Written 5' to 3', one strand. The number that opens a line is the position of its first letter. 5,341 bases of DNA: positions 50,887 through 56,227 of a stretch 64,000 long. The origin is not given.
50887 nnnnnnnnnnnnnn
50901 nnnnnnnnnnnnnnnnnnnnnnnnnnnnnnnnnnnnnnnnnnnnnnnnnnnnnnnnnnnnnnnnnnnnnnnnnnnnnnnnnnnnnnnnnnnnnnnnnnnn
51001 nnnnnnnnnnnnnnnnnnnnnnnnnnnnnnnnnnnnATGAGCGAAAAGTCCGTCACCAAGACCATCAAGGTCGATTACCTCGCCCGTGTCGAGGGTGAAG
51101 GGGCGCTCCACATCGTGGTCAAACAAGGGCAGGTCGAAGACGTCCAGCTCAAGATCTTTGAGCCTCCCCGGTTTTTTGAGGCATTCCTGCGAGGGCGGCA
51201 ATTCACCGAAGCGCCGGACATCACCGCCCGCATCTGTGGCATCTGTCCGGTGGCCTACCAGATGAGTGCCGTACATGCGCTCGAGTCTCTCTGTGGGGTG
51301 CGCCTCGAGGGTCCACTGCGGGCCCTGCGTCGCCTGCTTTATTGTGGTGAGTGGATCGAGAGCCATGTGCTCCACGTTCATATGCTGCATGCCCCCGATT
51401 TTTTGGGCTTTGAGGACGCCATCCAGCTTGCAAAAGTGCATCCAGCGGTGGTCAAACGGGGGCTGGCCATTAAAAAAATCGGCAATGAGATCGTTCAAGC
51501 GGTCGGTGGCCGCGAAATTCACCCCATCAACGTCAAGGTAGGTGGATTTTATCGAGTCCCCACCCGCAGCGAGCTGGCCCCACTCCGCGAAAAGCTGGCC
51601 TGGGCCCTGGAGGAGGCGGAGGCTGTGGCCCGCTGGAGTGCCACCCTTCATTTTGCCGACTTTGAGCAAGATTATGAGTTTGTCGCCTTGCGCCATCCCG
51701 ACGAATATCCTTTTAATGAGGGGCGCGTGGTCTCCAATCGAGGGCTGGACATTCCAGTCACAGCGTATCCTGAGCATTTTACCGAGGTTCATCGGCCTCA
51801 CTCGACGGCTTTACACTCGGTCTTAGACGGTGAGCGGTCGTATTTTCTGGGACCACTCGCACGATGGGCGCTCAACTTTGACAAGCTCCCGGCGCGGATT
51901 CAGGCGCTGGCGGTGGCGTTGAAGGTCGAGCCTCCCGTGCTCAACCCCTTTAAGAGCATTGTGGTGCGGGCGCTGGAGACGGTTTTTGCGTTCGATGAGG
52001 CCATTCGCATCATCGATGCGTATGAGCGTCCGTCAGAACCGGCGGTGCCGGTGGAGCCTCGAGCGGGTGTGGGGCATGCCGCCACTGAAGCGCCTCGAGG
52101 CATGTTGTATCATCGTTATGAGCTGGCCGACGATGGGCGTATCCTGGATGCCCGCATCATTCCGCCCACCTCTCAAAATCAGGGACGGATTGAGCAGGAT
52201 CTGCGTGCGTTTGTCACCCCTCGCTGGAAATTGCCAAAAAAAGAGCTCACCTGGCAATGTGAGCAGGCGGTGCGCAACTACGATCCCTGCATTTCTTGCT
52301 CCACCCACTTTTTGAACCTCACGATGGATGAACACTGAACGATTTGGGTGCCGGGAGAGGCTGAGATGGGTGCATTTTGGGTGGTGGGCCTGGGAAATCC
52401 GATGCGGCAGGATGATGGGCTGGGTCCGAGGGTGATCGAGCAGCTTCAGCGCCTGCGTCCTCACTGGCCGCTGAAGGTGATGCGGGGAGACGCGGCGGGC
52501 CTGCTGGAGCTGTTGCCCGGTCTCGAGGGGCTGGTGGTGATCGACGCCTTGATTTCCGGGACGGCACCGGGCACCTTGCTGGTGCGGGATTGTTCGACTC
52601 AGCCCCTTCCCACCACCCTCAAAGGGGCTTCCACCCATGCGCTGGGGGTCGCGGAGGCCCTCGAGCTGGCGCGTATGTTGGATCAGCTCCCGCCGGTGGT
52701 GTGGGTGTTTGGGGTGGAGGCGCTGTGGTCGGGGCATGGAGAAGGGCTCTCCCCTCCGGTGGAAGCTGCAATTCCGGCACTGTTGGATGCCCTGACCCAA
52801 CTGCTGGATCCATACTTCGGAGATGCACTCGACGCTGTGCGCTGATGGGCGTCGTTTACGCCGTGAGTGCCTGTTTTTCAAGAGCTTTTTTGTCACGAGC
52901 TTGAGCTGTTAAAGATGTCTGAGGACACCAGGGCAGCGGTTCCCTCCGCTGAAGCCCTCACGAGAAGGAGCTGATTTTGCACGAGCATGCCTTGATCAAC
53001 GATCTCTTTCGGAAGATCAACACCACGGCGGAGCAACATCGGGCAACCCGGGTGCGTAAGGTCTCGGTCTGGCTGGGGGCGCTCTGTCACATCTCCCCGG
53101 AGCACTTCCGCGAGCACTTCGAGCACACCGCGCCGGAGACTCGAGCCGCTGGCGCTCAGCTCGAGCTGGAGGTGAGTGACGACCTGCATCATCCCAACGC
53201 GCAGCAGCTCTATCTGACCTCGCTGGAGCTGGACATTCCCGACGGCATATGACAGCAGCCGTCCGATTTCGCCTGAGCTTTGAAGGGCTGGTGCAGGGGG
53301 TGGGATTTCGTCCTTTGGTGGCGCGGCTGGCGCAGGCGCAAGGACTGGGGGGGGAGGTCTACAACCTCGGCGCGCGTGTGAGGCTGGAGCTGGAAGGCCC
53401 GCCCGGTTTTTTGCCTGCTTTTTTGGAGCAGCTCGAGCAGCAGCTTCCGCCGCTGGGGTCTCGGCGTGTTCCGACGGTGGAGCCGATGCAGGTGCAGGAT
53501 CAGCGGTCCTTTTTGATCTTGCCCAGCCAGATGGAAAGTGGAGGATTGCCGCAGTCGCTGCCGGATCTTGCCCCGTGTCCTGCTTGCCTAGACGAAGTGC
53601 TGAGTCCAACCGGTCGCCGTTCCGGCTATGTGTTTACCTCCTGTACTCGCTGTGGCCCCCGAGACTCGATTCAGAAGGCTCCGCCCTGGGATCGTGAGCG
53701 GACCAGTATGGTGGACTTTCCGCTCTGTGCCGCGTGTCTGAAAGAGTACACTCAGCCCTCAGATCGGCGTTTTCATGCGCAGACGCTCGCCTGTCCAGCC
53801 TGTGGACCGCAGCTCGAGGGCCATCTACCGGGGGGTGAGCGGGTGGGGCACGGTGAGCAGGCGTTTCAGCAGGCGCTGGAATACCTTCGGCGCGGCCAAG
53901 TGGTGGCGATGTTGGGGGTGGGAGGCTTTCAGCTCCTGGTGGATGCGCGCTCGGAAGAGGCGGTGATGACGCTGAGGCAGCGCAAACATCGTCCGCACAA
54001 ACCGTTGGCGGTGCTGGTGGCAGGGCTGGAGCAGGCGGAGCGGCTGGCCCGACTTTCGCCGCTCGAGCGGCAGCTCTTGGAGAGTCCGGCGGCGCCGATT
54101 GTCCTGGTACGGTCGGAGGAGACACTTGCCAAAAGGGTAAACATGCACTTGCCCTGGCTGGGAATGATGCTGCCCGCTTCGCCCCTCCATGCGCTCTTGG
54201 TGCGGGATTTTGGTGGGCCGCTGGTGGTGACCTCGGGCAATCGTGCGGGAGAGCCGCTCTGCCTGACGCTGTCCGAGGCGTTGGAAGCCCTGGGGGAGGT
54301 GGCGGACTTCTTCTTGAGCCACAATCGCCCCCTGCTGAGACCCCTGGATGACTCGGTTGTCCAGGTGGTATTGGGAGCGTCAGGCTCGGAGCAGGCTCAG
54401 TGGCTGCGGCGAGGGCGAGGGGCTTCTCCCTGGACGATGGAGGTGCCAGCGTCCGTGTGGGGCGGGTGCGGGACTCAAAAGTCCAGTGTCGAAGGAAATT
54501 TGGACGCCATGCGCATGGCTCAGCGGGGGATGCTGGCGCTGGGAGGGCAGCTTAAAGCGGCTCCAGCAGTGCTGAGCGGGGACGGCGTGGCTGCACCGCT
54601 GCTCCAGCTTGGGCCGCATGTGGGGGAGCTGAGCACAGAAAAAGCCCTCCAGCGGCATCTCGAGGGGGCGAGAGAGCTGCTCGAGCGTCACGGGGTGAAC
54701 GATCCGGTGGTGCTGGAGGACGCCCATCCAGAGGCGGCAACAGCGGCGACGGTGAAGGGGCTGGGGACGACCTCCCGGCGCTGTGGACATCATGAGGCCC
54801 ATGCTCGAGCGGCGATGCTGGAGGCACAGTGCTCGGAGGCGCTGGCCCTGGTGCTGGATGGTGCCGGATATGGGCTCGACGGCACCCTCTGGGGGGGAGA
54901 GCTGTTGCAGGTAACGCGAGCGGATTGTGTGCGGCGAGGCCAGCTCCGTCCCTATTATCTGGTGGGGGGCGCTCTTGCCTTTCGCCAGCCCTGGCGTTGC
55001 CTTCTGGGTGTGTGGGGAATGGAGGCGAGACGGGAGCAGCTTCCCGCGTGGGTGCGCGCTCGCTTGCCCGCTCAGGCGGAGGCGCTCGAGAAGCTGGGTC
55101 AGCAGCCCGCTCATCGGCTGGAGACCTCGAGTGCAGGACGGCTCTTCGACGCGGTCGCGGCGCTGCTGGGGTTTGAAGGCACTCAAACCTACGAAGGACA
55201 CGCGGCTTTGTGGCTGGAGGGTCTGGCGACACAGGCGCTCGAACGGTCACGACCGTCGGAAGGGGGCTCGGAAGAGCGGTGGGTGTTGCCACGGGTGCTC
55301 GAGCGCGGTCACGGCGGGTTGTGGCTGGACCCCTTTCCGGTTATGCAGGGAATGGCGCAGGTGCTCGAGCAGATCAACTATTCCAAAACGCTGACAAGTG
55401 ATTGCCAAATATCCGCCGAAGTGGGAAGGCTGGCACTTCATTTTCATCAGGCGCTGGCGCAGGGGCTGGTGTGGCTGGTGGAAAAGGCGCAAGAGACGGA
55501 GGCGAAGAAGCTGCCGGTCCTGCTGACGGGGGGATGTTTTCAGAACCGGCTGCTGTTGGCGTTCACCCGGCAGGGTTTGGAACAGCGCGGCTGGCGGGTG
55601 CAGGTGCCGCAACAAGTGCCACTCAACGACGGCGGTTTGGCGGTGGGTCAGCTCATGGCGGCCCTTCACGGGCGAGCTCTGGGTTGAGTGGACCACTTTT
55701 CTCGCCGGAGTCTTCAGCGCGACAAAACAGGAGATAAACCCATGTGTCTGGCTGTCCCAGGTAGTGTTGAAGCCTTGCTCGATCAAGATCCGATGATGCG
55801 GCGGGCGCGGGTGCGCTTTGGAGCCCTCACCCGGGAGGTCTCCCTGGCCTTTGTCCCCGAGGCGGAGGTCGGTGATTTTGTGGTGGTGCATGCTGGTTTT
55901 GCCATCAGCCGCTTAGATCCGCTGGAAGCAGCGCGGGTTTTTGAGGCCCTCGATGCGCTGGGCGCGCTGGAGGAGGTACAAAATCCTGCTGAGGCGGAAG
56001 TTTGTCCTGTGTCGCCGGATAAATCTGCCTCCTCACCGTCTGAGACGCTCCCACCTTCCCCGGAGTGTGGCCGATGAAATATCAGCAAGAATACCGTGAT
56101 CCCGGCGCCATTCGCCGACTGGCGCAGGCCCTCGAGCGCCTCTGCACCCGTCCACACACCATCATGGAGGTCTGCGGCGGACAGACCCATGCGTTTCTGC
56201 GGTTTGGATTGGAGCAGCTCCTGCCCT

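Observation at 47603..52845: A group 3b NADP-type [NiFe]-hydrogenase operon contains a stand-alone non-canonical cNMP-binding-domain gene between the beta and gamma subunit genes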

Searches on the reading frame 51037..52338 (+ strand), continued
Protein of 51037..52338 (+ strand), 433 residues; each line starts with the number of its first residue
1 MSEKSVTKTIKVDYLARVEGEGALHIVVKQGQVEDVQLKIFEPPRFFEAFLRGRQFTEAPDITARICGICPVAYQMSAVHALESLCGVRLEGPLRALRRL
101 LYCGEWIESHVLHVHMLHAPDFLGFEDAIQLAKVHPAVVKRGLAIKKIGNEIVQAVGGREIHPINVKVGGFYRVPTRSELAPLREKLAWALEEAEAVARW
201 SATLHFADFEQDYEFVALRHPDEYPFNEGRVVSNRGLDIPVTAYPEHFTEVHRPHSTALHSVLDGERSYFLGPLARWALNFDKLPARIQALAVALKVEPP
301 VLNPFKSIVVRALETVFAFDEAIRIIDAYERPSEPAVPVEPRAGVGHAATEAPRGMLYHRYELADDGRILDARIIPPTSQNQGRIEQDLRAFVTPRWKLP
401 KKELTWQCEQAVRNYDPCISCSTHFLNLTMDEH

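Call 70: list_cluster_members(proteins=[window:51037-52335:+, window:48874-49329:+, window:49329-50216:+, window:58988-61849:+])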
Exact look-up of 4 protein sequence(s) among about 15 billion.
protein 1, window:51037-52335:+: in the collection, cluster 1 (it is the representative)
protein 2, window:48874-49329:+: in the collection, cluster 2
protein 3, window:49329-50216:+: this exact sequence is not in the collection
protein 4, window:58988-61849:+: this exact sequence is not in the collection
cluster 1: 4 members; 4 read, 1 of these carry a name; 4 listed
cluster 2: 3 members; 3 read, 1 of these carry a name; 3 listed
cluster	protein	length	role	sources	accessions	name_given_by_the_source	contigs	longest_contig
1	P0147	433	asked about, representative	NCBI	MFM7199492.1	MAG: Ni/Fe hydrogenase subunit alpha [Myxococcota bacterium]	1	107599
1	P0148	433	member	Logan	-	-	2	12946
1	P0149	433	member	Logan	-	-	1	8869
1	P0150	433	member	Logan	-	-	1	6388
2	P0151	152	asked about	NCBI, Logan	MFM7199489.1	MAG: cyclic nucleotide-binding domain-containing protein [Myxococcota bacterium]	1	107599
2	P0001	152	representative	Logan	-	-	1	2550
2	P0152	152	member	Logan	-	-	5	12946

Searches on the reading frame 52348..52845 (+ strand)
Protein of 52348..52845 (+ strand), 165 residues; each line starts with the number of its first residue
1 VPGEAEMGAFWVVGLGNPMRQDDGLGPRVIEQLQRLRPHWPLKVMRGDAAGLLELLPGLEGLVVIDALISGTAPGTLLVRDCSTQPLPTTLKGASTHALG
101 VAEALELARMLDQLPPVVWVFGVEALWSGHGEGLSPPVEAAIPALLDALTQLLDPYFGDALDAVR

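Call 3: search_protein_families(library=pfam, proteins=[window:52348-52845:+], max_evalue=0.01)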
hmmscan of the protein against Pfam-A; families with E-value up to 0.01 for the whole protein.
window:52348-52845:+ (165 aa): 1 family
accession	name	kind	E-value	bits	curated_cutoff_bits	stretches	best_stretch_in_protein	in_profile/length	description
PF01750.23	HycI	-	6.4e-10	39.4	23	1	28-150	2-128/130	Hydrogenase maturation protease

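Call 4: search_protein_families(library=ncbifam, proteins=[window:52348-52845:+], max_evalue=0.01)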
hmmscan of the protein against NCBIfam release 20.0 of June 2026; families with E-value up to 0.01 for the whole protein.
window:52348-52845:+ (165 aa): 8 families
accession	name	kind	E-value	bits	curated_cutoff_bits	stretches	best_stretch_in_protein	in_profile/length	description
TIGR00072.1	hydrog_prot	superfamily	4.3e-27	94.9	47.45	1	12-152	2-144/145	hydrogenase maturation protease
TIGR00140.1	hupD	subfamily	1.2e-14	54.5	151.8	1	12-153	3-147/151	HyaD/HybD family hydrogenase maturation endopeptidase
NF007777.0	PRK10466.1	equivalog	5.3e-14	52.3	190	1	12-154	5-150/164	HyaD/HybD family hydrogenase maturation endopeptidase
NF007616.0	PRK10264.1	equivalog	1.8e-09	37.5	261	1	12-151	8-152/195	hydrogenase 1 maturation protease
NF045519.1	NiFeSe_H2_mat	exception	7.9e-08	32.3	190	1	11-150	4-144/152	NiFeSe hydrogenase maturation protease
TIGR00130.1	frhD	equivalog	1.6e-07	31.5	134.95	1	12-149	7-147/153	coenzyme F420-reducing hydrogenase, FrhD protein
TIGR00142.1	hycI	equivalog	0.00035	20.4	119.1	1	12-149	3-138/146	hydrogenase maturation peptidase HycI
TIGR01441.2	GPR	equivalog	0.0032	16.6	120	1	9-37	94-122/306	GPR endopeptidase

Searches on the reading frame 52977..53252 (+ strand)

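Call 3: search_protein_families(library=pfam, proteins=[window:52977-53252:+], max_evalue=0.01)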
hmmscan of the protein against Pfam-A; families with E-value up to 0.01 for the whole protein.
window:52977-53252:+ (91 aa): 1 family
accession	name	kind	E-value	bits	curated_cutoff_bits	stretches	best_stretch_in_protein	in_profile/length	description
PF01155.25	HypA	-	4.4e-12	46.5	28.9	1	1-66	1-66/112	Hydrogenase/urease nickel incorporation, metallochaperone, hypA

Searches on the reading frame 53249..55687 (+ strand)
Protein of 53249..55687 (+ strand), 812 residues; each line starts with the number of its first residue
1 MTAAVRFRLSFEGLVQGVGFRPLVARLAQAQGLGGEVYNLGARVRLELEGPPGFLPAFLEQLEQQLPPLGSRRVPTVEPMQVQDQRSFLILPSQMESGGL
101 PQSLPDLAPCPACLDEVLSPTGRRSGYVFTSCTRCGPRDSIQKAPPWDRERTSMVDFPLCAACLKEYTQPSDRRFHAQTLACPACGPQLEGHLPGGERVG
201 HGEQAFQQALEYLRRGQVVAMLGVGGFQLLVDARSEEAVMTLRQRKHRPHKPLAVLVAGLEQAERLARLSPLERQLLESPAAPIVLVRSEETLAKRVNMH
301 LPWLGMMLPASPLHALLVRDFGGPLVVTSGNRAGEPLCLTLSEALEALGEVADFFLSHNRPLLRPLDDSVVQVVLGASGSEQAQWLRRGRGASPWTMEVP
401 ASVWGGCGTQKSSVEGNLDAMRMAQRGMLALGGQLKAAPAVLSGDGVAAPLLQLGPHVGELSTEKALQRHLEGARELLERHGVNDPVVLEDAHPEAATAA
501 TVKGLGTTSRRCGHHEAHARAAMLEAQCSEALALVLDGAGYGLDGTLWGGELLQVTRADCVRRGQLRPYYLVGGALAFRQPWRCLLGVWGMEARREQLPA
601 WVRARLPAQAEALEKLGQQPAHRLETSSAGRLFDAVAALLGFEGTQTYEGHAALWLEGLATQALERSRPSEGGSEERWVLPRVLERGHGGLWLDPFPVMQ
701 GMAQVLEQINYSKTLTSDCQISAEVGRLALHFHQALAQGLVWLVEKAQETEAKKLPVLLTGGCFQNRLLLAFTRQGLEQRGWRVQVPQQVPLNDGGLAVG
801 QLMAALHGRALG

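Call 3: search_protein_families(library=pfam, proteins=[window:53249-55687:+], max_evalue=0.01)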
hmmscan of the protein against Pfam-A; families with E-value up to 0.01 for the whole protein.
window:53249-55687:+ (812 aa): 5 families
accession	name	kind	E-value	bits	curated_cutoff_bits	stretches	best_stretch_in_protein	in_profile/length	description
PF22521.2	HypF_C_2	-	1.2e-57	195.9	27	1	534-801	2-241/241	Carbamoyltransferase, Kae1-like Domain, second subdomain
PF01300.24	Sua5_yciO_yrdC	-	9.5e-40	136.4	25.1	1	211-389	1-178/178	Telomere recombination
PF07503.17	zf-HYPF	-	8.4e-26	89.9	23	2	159-189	1-31/34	HypF finger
PF17788.7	HypF_C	-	3.9e-12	47.2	23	1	425-525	3-99/99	HypF Kae1-like domain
PF00708.24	Acylphosphatase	-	1.8e-11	44.6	22.5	1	9-78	3-70/85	Acylphosphatase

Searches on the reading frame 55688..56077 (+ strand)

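Call 3: search_protein_families(library=pfam, proteins=[window:55688-56077:+], max_evalue=0.01)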
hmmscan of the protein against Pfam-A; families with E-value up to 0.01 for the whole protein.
window:55688-56077:+ (129 aa): 1 family
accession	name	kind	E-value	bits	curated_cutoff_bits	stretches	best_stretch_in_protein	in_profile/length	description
PF01455.23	HupF_HypC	-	1.1e-21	77.2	28.5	1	19-88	1-65/65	HupF/HypC family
